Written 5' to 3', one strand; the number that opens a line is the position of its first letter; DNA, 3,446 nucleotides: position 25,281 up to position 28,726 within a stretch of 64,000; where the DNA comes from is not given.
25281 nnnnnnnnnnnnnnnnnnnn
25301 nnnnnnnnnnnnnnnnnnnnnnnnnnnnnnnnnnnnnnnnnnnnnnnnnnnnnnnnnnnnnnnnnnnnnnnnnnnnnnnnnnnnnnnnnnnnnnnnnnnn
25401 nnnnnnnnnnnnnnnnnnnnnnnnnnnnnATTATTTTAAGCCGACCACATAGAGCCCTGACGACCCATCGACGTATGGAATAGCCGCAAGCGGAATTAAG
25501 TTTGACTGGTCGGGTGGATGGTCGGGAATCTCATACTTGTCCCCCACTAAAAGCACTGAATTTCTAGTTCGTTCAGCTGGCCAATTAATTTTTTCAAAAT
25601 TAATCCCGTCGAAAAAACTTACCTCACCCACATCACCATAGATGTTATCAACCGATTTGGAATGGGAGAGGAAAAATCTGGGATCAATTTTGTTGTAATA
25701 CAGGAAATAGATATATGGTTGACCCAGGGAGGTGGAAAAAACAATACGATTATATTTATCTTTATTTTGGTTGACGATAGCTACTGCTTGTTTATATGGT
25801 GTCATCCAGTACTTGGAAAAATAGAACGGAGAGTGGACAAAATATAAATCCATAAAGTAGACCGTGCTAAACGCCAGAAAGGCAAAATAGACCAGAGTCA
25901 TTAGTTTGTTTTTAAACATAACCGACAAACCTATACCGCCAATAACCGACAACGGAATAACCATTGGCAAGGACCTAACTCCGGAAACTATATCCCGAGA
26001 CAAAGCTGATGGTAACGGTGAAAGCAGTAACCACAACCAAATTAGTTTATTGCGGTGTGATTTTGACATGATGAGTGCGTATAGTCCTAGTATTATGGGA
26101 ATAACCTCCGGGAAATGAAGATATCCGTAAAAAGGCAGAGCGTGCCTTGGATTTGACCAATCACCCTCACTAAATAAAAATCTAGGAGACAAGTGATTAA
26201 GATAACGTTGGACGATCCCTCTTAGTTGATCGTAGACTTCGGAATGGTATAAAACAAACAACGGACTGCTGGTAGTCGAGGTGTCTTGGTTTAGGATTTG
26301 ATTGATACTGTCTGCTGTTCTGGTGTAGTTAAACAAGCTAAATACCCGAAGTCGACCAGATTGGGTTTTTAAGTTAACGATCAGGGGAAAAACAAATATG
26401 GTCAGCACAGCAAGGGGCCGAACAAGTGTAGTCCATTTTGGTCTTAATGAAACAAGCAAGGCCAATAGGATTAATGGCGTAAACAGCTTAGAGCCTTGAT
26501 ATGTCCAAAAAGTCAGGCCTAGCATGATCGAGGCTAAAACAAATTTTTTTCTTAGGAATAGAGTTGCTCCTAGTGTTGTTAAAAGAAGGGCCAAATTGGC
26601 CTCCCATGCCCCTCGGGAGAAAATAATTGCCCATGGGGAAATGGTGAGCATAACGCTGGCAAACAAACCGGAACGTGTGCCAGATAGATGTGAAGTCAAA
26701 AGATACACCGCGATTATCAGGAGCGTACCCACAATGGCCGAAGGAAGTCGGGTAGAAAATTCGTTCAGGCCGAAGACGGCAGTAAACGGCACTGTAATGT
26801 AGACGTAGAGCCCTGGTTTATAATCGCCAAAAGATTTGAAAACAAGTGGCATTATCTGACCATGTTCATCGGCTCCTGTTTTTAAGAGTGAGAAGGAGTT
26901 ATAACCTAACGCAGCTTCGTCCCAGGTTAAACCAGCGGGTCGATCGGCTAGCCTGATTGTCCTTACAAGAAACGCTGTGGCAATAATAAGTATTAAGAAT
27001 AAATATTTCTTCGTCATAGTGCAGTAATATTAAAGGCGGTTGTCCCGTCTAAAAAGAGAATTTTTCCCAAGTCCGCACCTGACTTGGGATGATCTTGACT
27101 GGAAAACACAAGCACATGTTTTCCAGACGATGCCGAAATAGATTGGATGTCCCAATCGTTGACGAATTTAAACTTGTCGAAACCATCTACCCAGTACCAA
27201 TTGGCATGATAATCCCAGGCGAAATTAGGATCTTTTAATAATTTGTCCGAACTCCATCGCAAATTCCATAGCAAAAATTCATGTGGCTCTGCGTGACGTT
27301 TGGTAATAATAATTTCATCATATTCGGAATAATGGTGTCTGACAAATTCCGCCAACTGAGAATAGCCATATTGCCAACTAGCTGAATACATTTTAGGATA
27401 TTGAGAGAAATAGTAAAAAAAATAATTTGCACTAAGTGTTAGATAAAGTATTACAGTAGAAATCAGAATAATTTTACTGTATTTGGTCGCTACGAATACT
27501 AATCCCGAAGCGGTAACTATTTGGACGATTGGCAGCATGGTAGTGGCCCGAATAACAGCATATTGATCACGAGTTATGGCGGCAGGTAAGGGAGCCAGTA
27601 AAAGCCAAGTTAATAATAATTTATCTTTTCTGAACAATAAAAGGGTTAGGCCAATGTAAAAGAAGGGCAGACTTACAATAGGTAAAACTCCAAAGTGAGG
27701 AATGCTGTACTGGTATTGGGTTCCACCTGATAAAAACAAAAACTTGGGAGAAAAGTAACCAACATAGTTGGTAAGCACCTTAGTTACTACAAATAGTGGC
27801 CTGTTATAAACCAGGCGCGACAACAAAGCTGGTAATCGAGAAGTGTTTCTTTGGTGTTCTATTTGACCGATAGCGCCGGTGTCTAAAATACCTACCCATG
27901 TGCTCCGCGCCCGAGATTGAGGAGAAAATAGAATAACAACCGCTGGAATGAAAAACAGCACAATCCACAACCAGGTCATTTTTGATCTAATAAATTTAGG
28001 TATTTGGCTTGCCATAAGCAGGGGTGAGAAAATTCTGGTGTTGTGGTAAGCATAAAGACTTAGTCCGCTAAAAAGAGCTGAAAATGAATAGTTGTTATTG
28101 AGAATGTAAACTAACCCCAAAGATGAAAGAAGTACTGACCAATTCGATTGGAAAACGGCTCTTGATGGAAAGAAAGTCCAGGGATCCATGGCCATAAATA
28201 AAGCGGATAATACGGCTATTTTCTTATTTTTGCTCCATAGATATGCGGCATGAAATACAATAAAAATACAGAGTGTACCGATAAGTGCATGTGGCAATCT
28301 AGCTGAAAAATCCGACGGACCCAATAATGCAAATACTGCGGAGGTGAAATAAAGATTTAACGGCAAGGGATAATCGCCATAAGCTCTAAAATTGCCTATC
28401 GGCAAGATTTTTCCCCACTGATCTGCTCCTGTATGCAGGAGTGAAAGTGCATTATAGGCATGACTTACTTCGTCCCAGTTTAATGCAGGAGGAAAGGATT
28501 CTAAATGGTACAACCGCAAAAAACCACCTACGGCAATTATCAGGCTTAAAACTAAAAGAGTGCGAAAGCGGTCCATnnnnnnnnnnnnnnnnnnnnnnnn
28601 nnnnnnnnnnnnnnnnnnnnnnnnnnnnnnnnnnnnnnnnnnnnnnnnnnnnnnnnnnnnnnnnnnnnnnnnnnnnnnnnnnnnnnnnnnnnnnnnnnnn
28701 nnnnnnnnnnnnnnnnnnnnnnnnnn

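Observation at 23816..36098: Tandem array of paralogous PMT/ArnT-like GT-C glycosyltransferases, six copies in the window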

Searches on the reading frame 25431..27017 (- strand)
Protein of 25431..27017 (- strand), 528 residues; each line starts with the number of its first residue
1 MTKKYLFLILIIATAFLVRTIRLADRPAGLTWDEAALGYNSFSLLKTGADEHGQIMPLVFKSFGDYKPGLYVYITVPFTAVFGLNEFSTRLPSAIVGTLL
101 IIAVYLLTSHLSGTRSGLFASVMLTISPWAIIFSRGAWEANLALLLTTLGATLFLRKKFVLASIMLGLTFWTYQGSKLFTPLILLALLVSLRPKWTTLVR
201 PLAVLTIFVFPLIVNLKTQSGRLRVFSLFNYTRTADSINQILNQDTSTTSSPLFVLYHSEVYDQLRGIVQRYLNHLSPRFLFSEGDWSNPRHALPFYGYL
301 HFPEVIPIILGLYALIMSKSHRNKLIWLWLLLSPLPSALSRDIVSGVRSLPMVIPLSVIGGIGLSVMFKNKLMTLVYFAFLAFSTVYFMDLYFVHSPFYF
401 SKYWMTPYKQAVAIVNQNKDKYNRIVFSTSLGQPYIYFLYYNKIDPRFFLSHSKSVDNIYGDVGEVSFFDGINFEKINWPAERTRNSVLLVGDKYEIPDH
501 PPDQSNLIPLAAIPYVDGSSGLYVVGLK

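Call 4: search_protein_families(library=pfam, proteins=[window:25431-27017:-], max_evalue=0.01)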
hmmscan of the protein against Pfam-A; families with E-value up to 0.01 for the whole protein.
window:25431-27017:- (528 aa): 1 family
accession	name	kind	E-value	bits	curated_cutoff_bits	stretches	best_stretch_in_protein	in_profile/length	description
PF13231.12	PMT_2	-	5.9e-09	36.8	26.1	1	68-210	3-150/160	Dolichyl-phosphate-mannose-protein mannosyltransferase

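Call 8: search_protein_families(library=ncbifam, proteins=[window:25431-27017:-], max_evalue=0.01)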
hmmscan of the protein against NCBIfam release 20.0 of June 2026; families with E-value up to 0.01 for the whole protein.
window:25431-27017:- (528 aa): 2 families
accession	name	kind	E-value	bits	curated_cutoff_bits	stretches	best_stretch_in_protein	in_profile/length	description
TIGR03663.1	TIGR03663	subfamily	3.3e-10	39.5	126.25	1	8-156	4-139/435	flippase activity-associated protein Agl23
TIGR04154.1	archaeo_STT3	subfamily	0.002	16.5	450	1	92-131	101-140/831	oligosaccharyl transferase, archaeosortase A system-associated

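Call 10: find_homologous_proteins(query=window:25431-27017:-, max_evalue=0.00001)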
Query window:25431-27017:- (528 aa): 1249 proteins with E <= 0.00001 among 8000 candidates; the best 120 are listed.
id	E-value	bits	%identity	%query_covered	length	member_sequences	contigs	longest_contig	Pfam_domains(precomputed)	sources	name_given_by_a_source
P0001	0.0e+0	1176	100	100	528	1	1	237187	PF13231.13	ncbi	-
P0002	3.1e-195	668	55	100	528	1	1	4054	PF13231.13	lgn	-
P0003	1.2e-193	663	56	99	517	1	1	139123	-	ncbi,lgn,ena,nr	ncbi:MAG: hypothetical protein G01um101416_106 [Microgenomates group bacterium Gr01-1014_16]|nr:MAG:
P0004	2.1e-191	656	56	99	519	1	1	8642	-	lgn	-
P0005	2.8e-190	652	54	100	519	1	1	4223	-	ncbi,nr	ncbi:hypothetical protein HYS82_03735 [Candidatus Amesbacteria bacterium]|nr:hypothetical protein [C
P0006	4.5e-190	651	54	100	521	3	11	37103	-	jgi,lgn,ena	-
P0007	3.1e-188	645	54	100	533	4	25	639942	-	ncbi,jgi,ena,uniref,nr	ncbi:hypothetical protein A2634_04910 [Candidatus Amesbacteria bacterium RIFCSPHIGHO2_01_FULL_48_32]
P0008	3.8e-188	645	55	99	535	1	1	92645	-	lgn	-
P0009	1.5e-186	640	56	96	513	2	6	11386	-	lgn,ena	-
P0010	2.4e-186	639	54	100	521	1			PF02366.25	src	-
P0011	2.8e-181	622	53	100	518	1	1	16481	-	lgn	-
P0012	9.0e-181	621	54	100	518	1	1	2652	PF13231.13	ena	-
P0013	5.1e-178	612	52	97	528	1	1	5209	PF13231.13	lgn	-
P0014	1.8e-177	610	53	100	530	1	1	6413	PF13231.13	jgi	jgi:hypothetical protein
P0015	5.6e-176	605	52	99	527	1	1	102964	-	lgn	-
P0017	2.0e-174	600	53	97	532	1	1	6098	PF02366.25,PF13231.13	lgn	-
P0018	2.2e-174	600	52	99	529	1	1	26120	PF13231.13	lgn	-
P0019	7.6e-174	598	51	100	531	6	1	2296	PF13231.13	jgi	-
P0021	2.7e-173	596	51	100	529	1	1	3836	PF13231.13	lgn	-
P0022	2.1e-172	593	52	97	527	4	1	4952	PF13231.13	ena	-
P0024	8.6e-171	588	50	100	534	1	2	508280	PF13231.13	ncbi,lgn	-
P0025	1.0e-170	587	50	100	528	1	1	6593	PF13231.13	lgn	-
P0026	2.5e-170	586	50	100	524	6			PF02366.25,PF13231.13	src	-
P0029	9.1e-170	584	51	100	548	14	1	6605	PF13231.13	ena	-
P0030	3.8e-169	582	52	100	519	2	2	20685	PF13231.13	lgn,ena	-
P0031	4.2e-169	582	51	96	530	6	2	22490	PF13231.13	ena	-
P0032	4.3e-169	582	51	97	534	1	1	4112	PF02366.25,PF13231.13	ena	-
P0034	2.8e-168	579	53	95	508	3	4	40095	PF13231.13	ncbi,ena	ncbi:MAG: glycosyltransferase family 39 protein [Patescibacteria group bacterium]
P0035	5.0e-168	579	51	99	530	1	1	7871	PF13231.13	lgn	-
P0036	7.5e-168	578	52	100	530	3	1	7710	PF13231.13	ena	-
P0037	1.2e-167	577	51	99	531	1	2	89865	PF13231.13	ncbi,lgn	-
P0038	1.5e-167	577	51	99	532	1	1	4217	PF02366.25,PF13231.13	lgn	-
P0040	3.8e-167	576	52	96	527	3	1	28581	PF13231.13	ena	-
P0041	8.8e-167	574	51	100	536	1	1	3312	PF13231.13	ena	-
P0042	3.2e-166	573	49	100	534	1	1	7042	PF13231.13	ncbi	-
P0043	5.1e-166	572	49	98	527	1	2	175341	PF13231.13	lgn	-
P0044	7.4e-166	571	51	100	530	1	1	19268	PF02366.25,PF13231.13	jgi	jgi:4-amino-4-deoxy-L-arabinose transferase-like glycosyltransferase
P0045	8.2e-166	571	51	97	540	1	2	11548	PF13231.13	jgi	jgi:4-amino-4-deoxy-L-arabinose transferase-like glycosyltransferase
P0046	1.3e-164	567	51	97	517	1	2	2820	PF13231.13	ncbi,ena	-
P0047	2.3e-164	567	50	97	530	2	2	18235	PF13231.13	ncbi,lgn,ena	-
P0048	5.1e-164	565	49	99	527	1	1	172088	PF13231.13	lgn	-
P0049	5.1e-164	565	51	99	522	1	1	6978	PF02366.25,PF13231.13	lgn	-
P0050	8.2e-164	565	50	96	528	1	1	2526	PF13231.13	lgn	-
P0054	2.5e-162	560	48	100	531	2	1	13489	PF13231.13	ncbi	-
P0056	4.4e-162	559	48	99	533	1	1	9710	PF13231.13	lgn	-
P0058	3.1e-161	556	48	95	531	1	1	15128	PF13231.13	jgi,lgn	-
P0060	6.4e-161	555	47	99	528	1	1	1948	PF13231.13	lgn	-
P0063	1.9e-159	550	50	100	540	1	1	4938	PF13231.13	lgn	-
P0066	5.2e-159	549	53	91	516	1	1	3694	PF13231.13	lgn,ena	-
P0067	6.5e-159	548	49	100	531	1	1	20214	PF13231.13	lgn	-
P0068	2.6e-158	547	48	97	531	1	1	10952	PF13231.13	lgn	-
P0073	3.9e-157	543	49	100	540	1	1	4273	PF13231.13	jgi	jgi:4-amino-4-deoxy-L-arabinose transferase-like glycosyltransferase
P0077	1.1e-156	541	48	100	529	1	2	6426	PF13231.13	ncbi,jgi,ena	-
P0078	1.0e-155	538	48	95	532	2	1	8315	PF13231.13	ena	-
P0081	4.0e-155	536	48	96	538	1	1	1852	PF02366.25,PF13231.13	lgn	-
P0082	8.0e-155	535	47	97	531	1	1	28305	PF13231.13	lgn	-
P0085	3.5e-154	533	52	90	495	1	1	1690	PF13231.13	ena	-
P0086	5.5e-154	532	47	100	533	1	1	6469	PF13231.13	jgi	jgi:4-amino-4-deoxy-L-arabinose transferase-like glycosyltransferase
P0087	5.5e-154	532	50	96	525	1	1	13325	PF02366.25,PF13231.13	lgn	-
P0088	6.9e-154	532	47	100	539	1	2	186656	PF13231.13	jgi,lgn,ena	jgi:4-amino-4-deoxy-L-arabinose transferase-like glycosyltransferase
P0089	8.0e-154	532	48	100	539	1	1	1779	PF13231.13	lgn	-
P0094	5.5e-153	529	48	97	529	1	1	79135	PF13231.13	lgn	-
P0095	1.6e-152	527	48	100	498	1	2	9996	PF13231.13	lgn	-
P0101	2.0e-151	524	47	98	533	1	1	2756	PF13231.13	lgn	-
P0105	5.4e-150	519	46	100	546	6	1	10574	PF13231.13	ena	-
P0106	1.3e-149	518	48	99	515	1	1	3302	PF13231.13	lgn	-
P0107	2.3e-149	517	47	100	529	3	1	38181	PF13231.13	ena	-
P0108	1.4e-148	514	46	100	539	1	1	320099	PF13231.13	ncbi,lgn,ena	-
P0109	6.7e-148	512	45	100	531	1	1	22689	PF13231.13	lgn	-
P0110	1.4e-147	511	45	100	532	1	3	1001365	PF13231.13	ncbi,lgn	-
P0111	1.9e-147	511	46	96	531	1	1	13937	PF13231.13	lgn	-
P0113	7.9e-146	505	47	100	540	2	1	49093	PF13231.13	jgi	jgi:4-amino-4-deoxy-L-arabinose transferase-like glycosyltransferase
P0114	1.3e-145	505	47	99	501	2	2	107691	PF02366.25,PF13231.13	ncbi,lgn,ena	-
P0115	1.8e-145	504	48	100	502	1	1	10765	PF13231.13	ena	-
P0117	4.8e-143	496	47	100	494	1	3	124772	PF13231.13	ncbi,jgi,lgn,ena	-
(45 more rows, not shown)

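Call 11: find_encoding_contigs(protein=P0001, flank=1000, max_places=3)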
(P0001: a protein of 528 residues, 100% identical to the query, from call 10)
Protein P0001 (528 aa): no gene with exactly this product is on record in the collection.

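Call 12: find_encoding_contigs(protein=P0007, flank=10000, max_places=3)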
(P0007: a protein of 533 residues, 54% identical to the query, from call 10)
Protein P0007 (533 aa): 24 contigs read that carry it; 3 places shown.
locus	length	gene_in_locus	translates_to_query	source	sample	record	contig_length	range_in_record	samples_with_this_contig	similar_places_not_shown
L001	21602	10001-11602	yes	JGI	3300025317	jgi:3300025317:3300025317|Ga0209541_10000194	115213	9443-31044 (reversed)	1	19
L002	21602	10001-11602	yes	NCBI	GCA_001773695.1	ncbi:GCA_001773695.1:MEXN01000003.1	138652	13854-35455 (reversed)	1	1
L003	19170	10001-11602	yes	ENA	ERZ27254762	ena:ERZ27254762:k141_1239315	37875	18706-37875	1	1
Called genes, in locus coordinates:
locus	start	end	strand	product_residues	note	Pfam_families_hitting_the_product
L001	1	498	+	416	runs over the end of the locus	-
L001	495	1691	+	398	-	PF09594:GT87 (weak)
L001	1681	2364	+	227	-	-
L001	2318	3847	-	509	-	PF13231:PMT_2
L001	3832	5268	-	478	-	-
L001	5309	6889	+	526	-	PF02366:PMT (weak), PF13231:PMT_2 (weak)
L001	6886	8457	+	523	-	-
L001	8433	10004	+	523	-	-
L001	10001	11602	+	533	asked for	-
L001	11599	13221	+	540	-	PF13231:PMT_2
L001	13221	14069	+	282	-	PF00535:Glycos_transf_2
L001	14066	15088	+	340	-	PF13439:Glyco_transf_4 (weak), PF20706:GT4-conflict, PF00534:Glycos_transf_1, PF13692:Glyco_trans_1_4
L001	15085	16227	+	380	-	PF04188:Mannosyl_trans2 (weak)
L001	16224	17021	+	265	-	PF00535:Glycos_transf_2, PF13641:Glyco_tranf_2_3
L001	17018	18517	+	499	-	-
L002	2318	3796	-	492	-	PF13231:PMT_2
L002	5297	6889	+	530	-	PF02366:PMT (weak), PF13231:PMT_2 (weak)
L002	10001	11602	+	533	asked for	-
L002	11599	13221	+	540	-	PF13231:PMT_2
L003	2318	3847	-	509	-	PF13231:PMT_2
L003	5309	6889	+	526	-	PF02366:PMT (weak), PF13231:PMT_2 (weak)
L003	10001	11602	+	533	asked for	-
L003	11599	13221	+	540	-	PF13231:PMT_2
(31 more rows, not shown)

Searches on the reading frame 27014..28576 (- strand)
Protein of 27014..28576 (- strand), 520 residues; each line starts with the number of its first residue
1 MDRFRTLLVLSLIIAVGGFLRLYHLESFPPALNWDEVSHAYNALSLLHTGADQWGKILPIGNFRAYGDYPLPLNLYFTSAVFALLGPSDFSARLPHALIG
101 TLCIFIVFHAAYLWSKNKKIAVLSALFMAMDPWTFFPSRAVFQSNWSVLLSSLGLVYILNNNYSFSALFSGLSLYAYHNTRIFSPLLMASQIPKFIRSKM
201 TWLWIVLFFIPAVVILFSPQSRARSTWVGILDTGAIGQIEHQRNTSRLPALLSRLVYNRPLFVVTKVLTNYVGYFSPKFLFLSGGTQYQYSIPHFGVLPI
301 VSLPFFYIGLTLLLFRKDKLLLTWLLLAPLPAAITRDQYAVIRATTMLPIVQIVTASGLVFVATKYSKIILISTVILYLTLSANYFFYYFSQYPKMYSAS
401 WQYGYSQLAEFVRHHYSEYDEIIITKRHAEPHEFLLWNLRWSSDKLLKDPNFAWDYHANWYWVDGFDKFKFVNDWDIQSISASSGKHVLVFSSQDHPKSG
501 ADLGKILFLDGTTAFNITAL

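Call 4: search_protein_families(library=pfam, proteins=[window:27014-28576:-], max_evalue=0.01)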
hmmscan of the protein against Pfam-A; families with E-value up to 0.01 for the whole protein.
window:27014-28576:- (520 aa): 1 family
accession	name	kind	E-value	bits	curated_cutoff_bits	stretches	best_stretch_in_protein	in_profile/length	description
PF13231.12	PMT_2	-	0.00012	22.8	26.1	1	72-213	4-155/160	Dolichyl-phosphate-mannose-protein mannosyltransferase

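Call 8: search_protein_families(library=ncbifam, proteins=[window:27014-28576:-], max_evalue=0.01)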
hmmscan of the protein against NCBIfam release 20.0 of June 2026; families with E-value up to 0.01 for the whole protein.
window:27014-28576:- (520 aa): 1 family
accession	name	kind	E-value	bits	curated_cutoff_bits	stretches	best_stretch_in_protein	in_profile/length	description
TIGR03663.1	TIGR03663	subfamily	1.5e-08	34.1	126.25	1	10-141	4-120/435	flippase activity-associated protein Agl23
